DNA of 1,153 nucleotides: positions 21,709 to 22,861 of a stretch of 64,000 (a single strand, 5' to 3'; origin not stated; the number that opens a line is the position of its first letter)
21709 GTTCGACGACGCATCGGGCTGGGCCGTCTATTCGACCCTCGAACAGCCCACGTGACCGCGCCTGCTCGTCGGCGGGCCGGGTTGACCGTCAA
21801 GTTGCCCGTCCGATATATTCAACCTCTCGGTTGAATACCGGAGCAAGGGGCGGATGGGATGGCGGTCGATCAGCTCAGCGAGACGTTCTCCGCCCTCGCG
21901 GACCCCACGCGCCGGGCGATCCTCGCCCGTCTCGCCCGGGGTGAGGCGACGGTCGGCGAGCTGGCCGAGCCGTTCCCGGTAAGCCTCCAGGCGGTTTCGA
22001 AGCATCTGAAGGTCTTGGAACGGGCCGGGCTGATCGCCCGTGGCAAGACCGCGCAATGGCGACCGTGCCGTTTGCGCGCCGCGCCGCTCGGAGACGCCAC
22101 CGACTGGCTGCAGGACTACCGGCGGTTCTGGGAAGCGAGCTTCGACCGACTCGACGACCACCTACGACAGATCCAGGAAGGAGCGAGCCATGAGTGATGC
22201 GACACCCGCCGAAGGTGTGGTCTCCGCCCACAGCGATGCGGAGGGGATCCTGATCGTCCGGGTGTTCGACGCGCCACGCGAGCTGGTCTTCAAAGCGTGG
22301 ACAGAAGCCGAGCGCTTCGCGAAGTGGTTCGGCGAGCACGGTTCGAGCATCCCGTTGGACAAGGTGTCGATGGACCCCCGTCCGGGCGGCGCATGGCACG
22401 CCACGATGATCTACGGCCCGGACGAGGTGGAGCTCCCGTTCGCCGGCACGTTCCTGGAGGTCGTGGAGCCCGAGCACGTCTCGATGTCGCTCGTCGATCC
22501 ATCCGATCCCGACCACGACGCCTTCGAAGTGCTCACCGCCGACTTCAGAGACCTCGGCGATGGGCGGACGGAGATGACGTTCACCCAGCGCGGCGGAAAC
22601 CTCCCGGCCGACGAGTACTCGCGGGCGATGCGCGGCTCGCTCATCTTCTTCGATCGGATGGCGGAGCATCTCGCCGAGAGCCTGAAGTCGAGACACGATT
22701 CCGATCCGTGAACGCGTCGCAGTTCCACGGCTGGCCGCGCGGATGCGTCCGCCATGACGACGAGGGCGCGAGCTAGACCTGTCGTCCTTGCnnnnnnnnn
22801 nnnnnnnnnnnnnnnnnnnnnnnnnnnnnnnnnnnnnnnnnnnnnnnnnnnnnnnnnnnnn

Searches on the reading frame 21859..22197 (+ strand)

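Call 4: search_protein_families(library=pfam, proteins=[window:21859-22197:+], max_evalue=0.01)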
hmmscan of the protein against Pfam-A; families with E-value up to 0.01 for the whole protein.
window:21859-22197:+ (112 aa): 12 families
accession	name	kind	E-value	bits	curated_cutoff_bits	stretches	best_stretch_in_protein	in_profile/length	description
PF12840.13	HTH_20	-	4.3e-17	62.2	27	1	13-60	1-49/51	Helix-turn-helix domain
PF01022.26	HTH_5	-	6e-12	45.7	22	1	15-59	1-45/47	Bacterial regulatory protein, arsR family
PF12802.13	MarR_2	-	7.5e-08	32.9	27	1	20-63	9-54/61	MarR family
PF13412.12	HTH_24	-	1.9e-05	24.6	21.9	1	15-59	2-47/48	Winged helix-turn-helix DNA-binding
PF08279.18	HTH_11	-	4.1e-05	23.8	25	1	18-58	2-44/55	HTH domain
PF01047.28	MarR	-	7.5e-05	23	24.6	1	27-62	15-50/59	MarR family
PF01978.25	TrmB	-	0.0022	18.3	25.6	1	25-69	18-59/68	Sugar-specific transcriptional regulator TrmB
PF24035.1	DUF7344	-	0.003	18.3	27.8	0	10-37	1-28/76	Domain of unknown function (DUF7344)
PF24270.1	HTH_Cmi2_C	-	0.0031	18.2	27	1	3-63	61-122/125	Cmi2, C-terminal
PF13545.12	HTH_Crp_2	-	0.0043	17.4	27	1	30-63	23-57/70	Crp-like helix-turn-helix domain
PF14394.12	DUF4423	-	0.005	17.1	30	1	8-88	13-96/165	Domain of unknown function (DUF4423)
PF25213.1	HVO_A0261_N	-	0.0053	17.1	35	1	16-62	11-57/86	HVO_A0261 N-terminal domain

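Call 5: search_protein_families(library=ncbifam, proteins=[window:21859-22197:+], max_evalue=0.01)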
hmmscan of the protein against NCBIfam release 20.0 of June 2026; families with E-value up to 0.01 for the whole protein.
window:21859-22197:+ (112 aa): 14 families
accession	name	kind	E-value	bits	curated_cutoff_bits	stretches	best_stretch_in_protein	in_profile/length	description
NF033788.1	HTH_metalloreg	subfamily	4e-24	84.2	55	1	7-78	2-74/77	metalloregulator ArsR/SmtB family transcription factor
NF033789.1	repress_SdpR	subfamily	5.3e-17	61.5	100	1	9-85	1-77/79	autorepressor SdpR family transcription factor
NF047906.1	CdPbTransRegCmtR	equivalog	1.2e-07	31.6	150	1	10-62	15-67/104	Cd(II)/Pb(II)-sensing metalloregulatory transcriptional regulator CmtR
NF053602.1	Phr_regulator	exception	3.5e-06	26.7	320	1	11-60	7-56/191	heat shock transcription regulator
NF041413.1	ArsR_Rv2640c_fam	equivalog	1e-05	25.9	155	1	10-62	36-91/118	Rv2640c family ArsR-like transcriptional regulator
TIGR02702.1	SufR_cyano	equivalog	1.7e-05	24.6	178.8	1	17-66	2-52/208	iron-sulfur cluster biosynthesis transcriptional regulator SufR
TIGR01884.1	cas_HTH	subfamily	2.8e-05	23.6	60.2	1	11-64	137-191/202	CRISPR-associated CARF protein Csa3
NF040642.1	sulf_sens_BigR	equivalog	3.5e-05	23.8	155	1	6-61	10-65/95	sulfite-sensing transcriptional repressor BigR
NF007528.0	PRK10141.1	subfamily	7.8e-05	22.5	97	1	9-73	9-74/117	metalloregulator ArsR/SmtB family transcription factor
NF047699.2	sulf_reg_SurR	exception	7.8e-05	22.4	250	1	10-59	5-54/221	sulfur metabolism transcriptional regulator SurR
NF045707.1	Dbac_1936_reg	equivalog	0.00053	20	115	1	11-59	12-60/99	ArsR/SmtB-type metalloregulator TsoR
NF053755.1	MsvR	equivalog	0.00056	19.7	220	1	8-61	5-58/236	transcriptional factor MsvR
NF040939.2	trans_reg_lrs14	equivalog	0.0029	17.6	90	1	20-67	25-74/103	Lrs14 family HTH-type transcriptional regulator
NF041396.1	TranRegLrp_Halo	equivalog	0.003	17.4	190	1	22-60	12-50/149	HTH-type transcriptional regulator Lrp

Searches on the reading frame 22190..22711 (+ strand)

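Call 4: search_protein_families(library=pfam, proteins=[window:22190-22711:+], max_evalue=0.01)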
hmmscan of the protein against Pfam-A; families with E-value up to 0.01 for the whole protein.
window:22190-22711:+ (173 aa): 1 family
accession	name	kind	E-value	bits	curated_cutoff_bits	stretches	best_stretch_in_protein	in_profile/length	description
PF08327.17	AHSA1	-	1.6e-22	80.5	22.1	1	27-161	1-124/125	Activator of Hsp90 ATPase homolog 1-like protein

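Call 5: search_protein_families(library=ncbifam, proteins=[window:22190-22711:+], max_evalue=0.01)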
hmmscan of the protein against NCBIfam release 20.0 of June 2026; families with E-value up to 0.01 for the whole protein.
window:22190-22711:+ (173 aa): 0 families
